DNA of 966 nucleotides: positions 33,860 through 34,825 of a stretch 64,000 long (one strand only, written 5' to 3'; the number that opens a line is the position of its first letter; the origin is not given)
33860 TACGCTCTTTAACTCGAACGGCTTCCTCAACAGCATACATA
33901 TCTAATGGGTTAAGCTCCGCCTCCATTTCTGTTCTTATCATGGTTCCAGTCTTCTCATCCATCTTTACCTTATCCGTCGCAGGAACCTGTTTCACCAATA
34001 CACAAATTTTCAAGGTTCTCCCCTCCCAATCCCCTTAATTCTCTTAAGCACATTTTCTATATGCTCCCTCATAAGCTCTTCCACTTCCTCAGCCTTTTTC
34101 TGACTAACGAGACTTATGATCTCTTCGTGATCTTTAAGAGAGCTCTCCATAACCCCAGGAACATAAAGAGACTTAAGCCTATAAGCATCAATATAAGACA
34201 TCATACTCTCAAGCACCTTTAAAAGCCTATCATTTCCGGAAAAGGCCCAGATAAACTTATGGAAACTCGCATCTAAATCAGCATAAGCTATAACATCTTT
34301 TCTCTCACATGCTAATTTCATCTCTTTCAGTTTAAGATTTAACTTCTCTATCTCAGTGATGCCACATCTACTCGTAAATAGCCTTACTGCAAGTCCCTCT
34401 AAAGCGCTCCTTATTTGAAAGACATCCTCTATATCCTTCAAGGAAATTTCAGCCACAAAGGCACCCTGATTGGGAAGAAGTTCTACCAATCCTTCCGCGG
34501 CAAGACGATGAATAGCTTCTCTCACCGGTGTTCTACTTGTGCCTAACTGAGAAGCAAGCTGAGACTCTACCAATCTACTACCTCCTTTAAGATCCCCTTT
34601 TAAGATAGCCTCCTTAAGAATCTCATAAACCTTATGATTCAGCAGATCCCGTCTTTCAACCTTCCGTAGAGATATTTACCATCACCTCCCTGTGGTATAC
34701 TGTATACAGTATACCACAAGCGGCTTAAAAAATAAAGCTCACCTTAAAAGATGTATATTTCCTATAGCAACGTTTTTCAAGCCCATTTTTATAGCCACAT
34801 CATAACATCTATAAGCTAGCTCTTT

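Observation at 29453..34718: Lct-like operon: GntR regulator, EtfB, EtfA, FAD-LDH and LarA with a 28-bp perfect palindromic operator, but no lactate permease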

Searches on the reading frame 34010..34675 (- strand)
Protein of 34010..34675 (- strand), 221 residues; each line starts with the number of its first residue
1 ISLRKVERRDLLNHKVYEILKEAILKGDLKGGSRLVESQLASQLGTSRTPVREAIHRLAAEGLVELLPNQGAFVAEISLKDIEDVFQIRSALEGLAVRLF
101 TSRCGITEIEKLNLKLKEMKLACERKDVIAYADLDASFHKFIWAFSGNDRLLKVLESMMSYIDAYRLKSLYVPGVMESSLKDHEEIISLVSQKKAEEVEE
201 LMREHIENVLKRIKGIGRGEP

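Call 5: search_protein_families(library=pfam, proteins=[window:34010-34675:-])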
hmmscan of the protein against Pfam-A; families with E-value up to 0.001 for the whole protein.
window:34010-34675:- (221 aa): 2 families
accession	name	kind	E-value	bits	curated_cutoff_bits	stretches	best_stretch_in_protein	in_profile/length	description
PF07729.17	FCD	-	1.5e-25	90.5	24.3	1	84-208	1-125/125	FCD domain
PF00392.27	GntR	-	4.4e-19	68.3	27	1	14-74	3-64/64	Bacterial regulatory proteins, gntR family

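Call 6: search_protein_families(library=ncbifam, proteins=[window:34010-34675:-])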
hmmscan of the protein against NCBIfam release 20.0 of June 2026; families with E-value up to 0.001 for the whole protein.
window:34010-34675:- (221 aa): 21 families
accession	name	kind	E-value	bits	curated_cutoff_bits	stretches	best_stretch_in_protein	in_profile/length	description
TIGR03338.1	phnR_burk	equivalog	1e-39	136.4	271.5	1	8-212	8-212/212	phosphonate utilization associated transcriptional regulator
NF003011.0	PRK03837.1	subfamily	4.2e-24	85.5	260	2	79-211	101-231/241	transcriptional regulator NanR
NF008504.0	PRK11414.1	equivalog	3.7e-20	72.6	225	1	12-163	12-163/221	GntR family transcriptional regulator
NF008576.0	PRK11534.1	equivalog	2.5e-19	69.9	218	1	15-214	11-218/225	DNA-binding transcriptional regulator CsiR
NF007741.0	PRK10421.1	equivalog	5.8e-17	61.9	311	2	12-75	8-72/262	transcriptional regulator LldR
NF007442.0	PRK09990.1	equivalog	5.1e-14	52.3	301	1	11-217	10-239/256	transcriptional regulator GlcC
NF007001.0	PRK09464.1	equivalog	2.2e-12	47.1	330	1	12-205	11-224/254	pyruvate dehydrogenase complex transcriptional repressor PdhR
TIGR02018.2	his_ut_repres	equivalog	1.2e-08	34.7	220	1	15-90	3-77/226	histidine utilization transcriptional repressor HutC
NF052282.1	PLP_TF_PdxR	equivalog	1.4e-08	34.2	320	1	12-81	2-72/448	MocR-like pyridoxine biosynthesis transcription factor PdxR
NF011575.0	PRK14999.1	equivalog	3.1e-08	33.2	424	1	17-117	18-117/241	histidine utilization repressor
NF007292.0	PRK09764.1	equivalog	5.7e-08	32.2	281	1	15-110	9-105/240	GntR family transcriptional regulator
NF007588.0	PRK10225.1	equivalog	6.7e-08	32.1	442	1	15-80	13-79/257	Uxu operon transcriptional regulator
TIGR02404.1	trehalos_R_Bsub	equivalog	5e-06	26.3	211.95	1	14-82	3-70/233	trehalose operon repressor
NF052281.1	rhizopine_MocR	equivalog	5.1e-06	25.4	650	1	11-81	18-89/479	rhizopine catabolism transcriptional regulator MocR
TIGR02325.1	C_P_lyase_phnF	equivalog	8.7e-06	25.4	156.8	1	15-77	12-75/238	phosphonate metabolism transcriptional regulator PhnF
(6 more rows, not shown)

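Call 15: find_homologous_proteins(query=window:34010-34675:-, max_evalue=1e-20)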
Query window:34010-34675:- (221 aa): 406 proteins with E <= 1e-20 among 1711 candidates; the best 120 are listed.
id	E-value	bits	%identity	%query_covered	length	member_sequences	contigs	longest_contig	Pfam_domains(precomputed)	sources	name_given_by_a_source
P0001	1.6e-127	441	100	95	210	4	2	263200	PF07729.18,PF00392.28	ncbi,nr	ncbi:MAG: GntR family transcriptional regulator [Synergistetes bacterium]|nr:GntR family transcripti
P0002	9.1e-103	360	77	99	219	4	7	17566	PF07729.18,PF00392.28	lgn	-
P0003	2.0e-91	323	81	84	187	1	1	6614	PF07729.18,PF00392.28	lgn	-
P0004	9.4e-89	315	69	100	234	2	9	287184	PF07729.18,PF00392.28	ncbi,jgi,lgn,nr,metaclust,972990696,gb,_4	ncbi:MAG: hypothetical protein PWQ16_78 [bacterium]|nr:MAG: Transcriptional regulator, GntR family [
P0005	1.1e-83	298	65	100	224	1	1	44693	PF07729.18,PF00392.28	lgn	-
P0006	8.8e-83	295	65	99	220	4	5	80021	PF07729.18,PF00392.28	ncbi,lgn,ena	-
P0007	2.6e-77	277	60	100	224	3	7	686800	PF07729.18,PF00392.28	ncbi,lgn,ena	-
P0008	1.2e-46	177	46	88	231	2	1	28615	PF13412.13,PF07729.18,PF00392.28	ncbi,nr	ncbi:MAG: GntR family transcriptional regulator [Firmicutes bacterium]|nr:GntR family transcriptiona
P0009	3.4e-43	166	42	95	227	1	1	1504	PF13412.13,PF07729.18,PF00392.28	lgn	-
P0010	2.8e-42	163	43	90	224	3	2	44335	PF13412.13,PF07729.18,PF00392.28,PF01325.26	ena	-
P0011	1.2e-41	161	42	95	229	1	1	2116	PF07729.18,PF00392.28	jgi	-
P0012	1.5e-41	161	43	89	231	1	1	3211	PF13412.13,PF07729.18,PF00392.28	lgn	-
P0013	1.7e-41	160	42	96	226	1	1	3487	PF07729.18,PF00392.28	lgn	-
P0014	1.8e-41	160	41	90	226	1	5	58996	PF13412.13,PF07729.18,PF00392.28,PF01325.26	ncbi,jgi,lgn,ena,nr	ncbi:MAG TPA: GntR family transcriptional regulator [Moorella mulderi]|nr:GntR family transcriptiona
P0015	6.1e-41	159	42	91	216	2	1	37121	PF13412.13,PF08279.19,PF07729.18,PF00392.28,PF01325.26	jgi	jgi:DNA-binding GntR family transcriptional regulator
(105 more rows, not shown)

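Call 17: find_encoding_contigs(protein=P0002, flank=8000, max_places=3)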
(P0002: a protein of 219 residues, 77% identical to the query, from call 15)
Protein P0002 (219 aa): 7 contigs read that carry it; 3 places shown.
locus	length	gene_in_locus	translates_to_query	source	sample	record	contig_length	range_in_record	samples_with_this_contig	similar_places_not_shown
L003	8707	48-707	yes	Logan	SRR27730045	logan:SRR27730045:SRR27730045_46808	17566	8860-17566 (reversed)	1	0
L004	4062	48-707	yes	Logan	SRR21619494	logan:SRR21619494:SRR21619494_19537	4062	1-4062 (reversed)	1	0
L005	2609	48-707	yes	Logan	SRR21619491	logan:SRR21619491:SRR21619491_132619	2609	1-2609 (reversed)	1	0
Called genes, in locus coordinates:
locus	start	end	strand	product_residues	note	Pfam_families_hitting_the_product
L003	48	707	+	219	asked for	PF00392:GntR, PF07729:FCD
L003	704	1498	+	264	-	PF01012:ETF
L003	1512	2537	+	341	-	PF01012:ETF, PF00766:ETF_alpha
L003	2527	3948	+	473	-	PF01565:FAD_binding_4, PF02913:FAD-oxidase_C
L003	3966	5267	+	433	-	PF09861:Lar_N, PF21113:LarA_C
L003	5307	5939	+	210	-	PF00300:His_Phos_1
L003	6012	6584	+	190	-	PF01558:POR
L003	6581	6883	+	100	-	PF12797:Fer4_2 (faint), PF12837:Fer4_6 (faint), PF13237:Fer4_10 (weak), PF14697:Fer4_21, PF12838:Fer4_7 (weak), PF13187:Fer4_9 (weak), PF13484:Fer4_16 (faint), PF00037:Fer4 (weak)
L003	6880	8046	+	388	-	PF01855:POR_N, PF02780:Transketolase_C (weak), PF17147:PFOR_II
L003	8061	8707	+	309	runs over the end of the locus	PF02775:TPP_enzyme_C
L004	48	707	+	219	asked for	PF00392:GntR, PF07729:FCD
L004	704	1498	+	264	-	PF01012:ETF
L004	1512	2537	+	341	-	PF01012:ETF, PF00766:ETF_alpha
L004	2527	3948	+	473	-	PF01565:FAD_binding_4, PF02913:FAD-oxidase_C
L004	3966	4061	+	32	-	?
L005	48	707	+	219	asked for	PF00392:GntR, PF07729:FCD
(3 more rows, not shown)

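Call 18: find_encoding_contigs(protein=P0004, flank=8000, max_places=3)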
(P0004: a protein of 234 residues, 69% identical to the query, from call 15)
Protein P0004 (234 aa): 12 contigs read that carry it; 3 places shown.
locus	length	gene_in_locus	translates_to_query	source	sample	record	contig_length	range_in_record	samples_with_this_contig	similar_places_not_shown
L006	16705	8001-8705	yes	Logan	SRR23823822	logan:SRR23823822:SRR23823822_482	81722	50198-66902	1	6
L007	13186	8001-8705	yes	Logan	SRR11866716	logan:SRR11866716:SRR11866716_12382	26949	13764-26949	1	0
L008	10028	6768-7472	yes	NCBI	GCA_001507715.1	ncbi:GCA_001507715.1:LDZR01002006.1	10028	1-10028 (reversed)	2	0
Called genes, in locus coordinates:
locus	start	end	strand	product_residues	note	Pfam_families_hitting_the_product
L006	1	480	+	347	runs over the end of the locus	PF03480:DctP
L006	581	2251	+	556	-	PF00920:ILVD_EDD_N, PF24877:ILV_EDD_C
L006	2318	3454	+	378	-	-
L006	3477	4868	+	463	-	PF00202:Aminotran_3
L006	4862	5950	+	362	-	PF00155:Aminotran_1_2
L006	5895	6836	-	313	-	PF22082:TtuA_LIM_N (weak), PF01171:ATP_bind_3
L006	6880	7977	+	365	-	PF13353:Fer4_12 (weak), PF04055:Radical_SAM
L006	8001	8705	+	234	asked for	PF00392:GntR, PF07729:FCD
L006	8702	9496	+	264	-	PF01012:ETF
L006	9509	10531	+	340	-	PF01012:ETF, PF00766:ETF_alpha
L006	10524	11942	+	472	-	PF01565:FAD_binding_4, PF02913:FAD-oxidase_C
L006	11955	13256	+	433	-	PF09861:Lar_N, PF21113:LarA_C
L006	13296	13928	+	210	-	PF00300:His_Phos_1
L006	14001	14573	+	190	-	PF01558:POR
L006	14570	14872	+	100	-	PF13187:Fer4_9 (faint), PF13484:Fer4_16 (faint), PF00037:Fer4 (weak), PF13237:Fer4_10, PF14697:Fer4_21, PF12837:Fer4_6 (weak), PF00037:Fer4, PF12838:Fer4_7 (weak), +1 more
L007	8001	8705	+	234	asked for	PF00392:GntR, PF07729:FCD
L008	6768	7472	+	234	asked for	PF00392:GntR, PF07729:FCD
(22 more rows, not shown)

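Call 21: find_encoding_contigs(protein=P0005, flank=8000, max_places=2)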
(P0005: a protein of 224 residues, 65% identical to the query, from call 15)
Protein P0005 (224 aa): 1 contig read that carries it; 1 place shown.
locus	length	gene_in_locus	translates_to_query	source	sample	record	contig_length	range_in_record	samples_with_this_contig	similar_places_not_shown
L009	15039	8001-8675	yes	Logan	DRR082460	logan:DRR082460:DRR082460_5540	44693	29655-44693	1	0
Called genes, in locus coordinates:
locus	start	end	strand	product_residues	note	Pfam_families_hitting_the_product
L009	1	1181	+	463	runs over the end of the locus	PF00202:Aminotran_3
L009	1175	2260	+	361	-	PF00155:Aminotran_1_2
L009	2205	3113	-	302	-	PF03054:tRNA_Me_trans (faint), PF01171:ATP_bind_3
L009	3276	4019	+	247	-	PF00561:Abhydrolase_1, PF06342:DUF1057 (weak), PF12146:Hydrolase_4, PF12697:Abhydrolase_6, PF00561:Abhydrolase_1 (weak)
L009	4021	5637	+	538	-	PF08245:Mur_ligase_M, PF02875:Mur_ligase_C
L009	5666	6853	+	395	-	PF01820:Dala_Dala_lig_N, PF02222:ATP-grasp (faint), PF02786:CPSase_L_D2 (weak), PF07478:Dala_Dala_lig_C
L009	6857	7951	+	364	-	PF04055:Radical_SAM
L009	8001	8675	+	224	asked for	PF00392:GntR, PF07729:FCD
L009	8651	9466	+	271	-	PF01012:ETF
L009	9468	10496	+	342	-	PF01012:ETF, PF00766:ETF_alpha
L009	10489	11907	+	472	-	PF01565:FAD_binding_4, PF02913:FAD-oxidase_C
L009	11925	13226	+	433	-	PF09861:Lar_N, PF21113:LarA_C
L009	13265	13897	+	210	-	PF00300:His_Phos_1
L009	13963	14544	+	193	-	PF01558:POR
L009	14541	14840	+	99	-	PF13534:Fer4_17 (faint), PF13187:Fer4_9 (faint), PF12797:Fer4_2 (faint), PF12837:Fer4_6 (faint), PF13237:Fer4_10 (weak), PF14697:Fer4_21, PF12838:Fer4_7 (weak), PF00037:Fer4 (weak), +1 more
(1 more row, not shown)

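Call 22: find_encoding_contigs(protein=P0006, flank=8000, max_places=2)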
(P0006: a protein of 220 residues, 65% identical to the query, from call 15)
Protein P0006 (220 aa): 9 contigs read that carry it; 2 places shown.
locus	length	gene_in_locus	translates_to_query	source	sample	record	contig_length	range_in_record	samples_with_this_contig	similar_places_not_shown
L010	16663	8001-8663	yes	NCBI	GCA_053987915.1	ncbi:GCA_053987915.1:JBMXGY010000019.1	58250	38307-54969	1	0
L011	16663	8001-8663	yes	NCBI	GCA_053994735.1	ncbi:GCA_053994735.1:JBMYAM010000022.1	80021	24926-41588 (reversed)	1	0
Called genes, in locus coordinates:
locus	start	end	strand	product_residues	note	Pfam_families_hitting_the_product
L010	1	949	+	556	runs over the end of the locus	PF00920:ILVD_EDD_N, PF24877:ILV_EDD_C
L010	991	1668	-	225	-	-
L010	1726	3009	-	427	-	PF06808:DctM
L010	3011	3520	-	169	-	PF04290:DctQ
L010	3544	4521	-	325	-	PF03480:DctP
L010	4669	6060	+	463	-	PF00202:Aminotran_3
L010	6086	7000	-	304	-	PF01171:ATP_bind_3, PF03054:tRNA_Me_trans (faint)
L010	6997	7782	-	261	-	PF23023:Anti-Pycsar_Apyc1 (weak), PF00753:Lactamase_B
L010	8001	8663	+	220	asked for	PF00392:GntR, PF07729:FCD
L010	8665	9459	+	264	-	PF01012:ETF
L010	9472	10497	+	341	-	PF01012:ETF, PF00766:ETF_alpha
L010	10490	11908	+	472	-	PF01565:FAD_binding_4, PF02913:FAD-oxidase_C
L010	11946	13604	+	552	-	PF02652:Lactate_perm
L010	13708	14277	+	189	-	PF04893:Yip1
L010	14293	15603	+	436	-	PF09861:Lar_N, PF21113:LarA_C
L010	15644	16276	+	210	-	PF00300:His_Phos_1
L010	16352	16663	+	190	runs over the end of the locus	PF01558:POR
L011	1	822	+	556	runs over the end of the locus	PF00920:ILVD_EDD_N, PF24877:ILV_EDD_C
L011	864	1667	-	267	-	PF19220:Rod_CreS (weak)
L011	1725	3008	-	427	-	PF06808:DctM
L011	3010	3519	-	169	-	PF04290:DctQ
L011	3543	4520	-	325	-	PF03480:DctP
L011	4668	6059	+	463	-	PF00202:Aminotran_3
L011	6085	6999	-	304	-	PF01171:ATP_bind_3, PF03054:tRNA_Me_trans (faint)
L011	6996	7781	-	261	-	PF23023:Anti-Pycsar_Apyc1 (weak), PF00753:Lactamase_B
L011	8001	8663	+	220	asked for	PF00392:GntR, PF07729:FCD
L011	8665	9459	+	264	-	PF01012:ETF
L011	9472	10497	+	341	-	PF01012:ETF, PF00766:ETF_alpha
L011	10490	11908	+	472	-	PF01565:FAD_binding_4, PF02913:FAD-oxidase_C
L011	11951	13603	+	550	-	PF02652:Lactate_perm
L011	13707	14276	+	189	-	PF04893:Yip1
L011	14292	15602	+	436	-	PF09861:Lar_N, PF21113:LarA_C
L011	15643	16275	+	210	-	PF00300:His_Phos_1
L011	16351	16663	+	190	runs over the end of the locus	PF01558:POR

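Call 23: find_encoding_contigs(protein=P0007, flank=8000, max_places=2)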
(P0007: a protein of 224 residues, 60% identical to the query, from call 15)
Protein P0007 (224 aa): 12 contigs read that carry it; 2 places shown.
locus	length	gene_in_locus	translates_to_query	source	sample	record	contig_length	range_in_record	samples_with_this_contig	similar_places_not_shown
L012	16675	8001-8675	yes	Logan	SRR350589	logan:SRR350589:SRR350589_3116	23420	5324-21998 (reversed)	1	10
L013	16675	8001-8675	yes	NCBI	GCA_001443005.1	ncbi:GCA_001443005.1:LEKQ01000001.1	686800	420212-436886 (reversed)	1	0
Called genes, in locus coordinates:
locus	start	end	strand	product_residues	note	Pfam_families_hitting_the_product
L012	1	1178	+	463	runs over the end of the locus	PF00202:Aminotran_3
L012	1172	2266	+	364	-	PF00155:Aminotran_1_2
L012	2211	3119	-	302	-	PF03054:tRNA_Me_trans (weak), PF01171:ATP_bind_3, PF01507:PAPS_reduct (weak)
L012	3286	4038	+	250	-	PF06342:DUF1057 (weak), PF00561:Abhydrolase_1, PF12146:Hydrolase_4, PF12697:Abhydrolase_6, PF00561:Abhydrolase_1 (weak), PF08386:Abhydrolase_4 (weak)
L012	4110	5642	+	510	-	PF08245:Mur_ligase_M, PF02875:Mur_ligase_C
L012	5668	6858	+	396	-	PF01820:Dala_Dala_lig_N, PF02222:ATP-grasp (faint), PF02786:CPSase_L_D2 (weak), PF07478:Dala_Dala_lig_C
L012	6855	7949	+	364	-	PF04055:Radical_SAM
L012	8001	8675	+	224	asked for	PF00392:GntR, PF07729:FCD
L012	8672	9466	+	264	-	PF01012:ETF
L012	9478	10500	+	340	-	PF01012:ETF, PF00766:ETF_alpha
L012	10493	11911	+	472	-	PF01565:FAD_binding_4, PF02913:FAD-oxidase_C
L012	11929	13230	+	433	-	PF09861:Lar_N, PF21113:LarA_C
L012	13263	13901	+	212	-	PF00300:His_Phos_1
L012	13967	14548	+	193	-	PF01558:POR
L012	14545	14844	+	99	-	PF13187:Fer4_9 (faint), PF13237:Fer4_10 (faint), PF12797:Fer4_2 (faint), PF12837:Fer4_6 (faint), PF14697:Fer4_21, PF12838:Fer4_7 (weak), PF13484:Fer4_16 (faint), PF00037:Fer4 (weak)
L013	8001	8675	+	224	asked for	PF00392:GntR, PF07729:FCD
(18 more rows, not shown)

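Call 79: search_protein_families(library=pfam, proteins=[L010:13708-14277:+], max_evalue=0.001)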
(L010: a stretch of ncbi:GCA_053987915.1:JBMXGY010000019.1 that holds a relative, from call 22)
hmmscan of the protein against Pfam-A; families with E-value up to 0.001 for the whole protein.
L010:13708-14277:+ (189 aa): 1 family
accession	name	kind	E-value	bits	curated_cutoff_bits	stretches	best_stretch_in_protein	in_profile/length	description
PF04893.22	Yip1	-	4.3e-11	43.4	28.6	1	4-170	2-168/173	Yip1 domain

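Call 87: search_solved_structures(query=window:34010-34675:-, max_evalue=1e-8)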
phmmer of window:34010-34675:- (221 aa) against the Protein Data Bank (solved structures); distinct sequences matched with E-value up to 1e-8: 11.
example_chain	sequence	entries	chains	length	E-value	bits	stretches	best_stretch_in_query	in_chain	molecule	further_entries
7u5q_A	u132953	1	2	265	1.5e-23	87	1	15-218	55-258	Transcriptional regulator, GntR family protein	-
7xp0_A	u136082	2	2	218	2.6e-23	86.2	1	12-211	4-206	Probable transcriptional regulator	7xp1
3sxy_A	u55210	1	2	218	4.4e-23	85.5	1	3-210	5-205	Transcriptional regulator, GntR family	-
3fms_A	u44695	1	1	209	1.8e-22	83.5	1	10-210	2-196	Transcriptional regulator, GntR family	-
6z74_A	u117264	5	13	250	1.9e-20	76.9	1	18-208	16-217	Transcriptional regulator, GntR family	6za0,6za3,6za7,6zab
3c7j_A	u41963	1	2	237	1.2e-18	71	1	16-209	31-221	Transcriptional regulator, GntR family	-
3ihu_A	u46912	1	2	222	1.3e-14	57.9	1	26-210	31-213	Transcriptional regulator, GntR family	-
4p9f_A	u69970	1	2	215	4.3e-14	56.2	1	16-197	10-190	HTH-type transcriptional regulator mcbR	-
6ep3_A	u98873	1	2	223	3.3e-11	46.8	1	12-195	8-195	Lmo0651 protein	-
9isw_A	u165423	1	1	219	8.5e-10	42.2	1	10-204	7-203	Transcriptional regulator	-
2hs5_A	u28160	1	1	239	1.2e-09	41.7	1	13-160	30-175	putative transcriptional regulator GntR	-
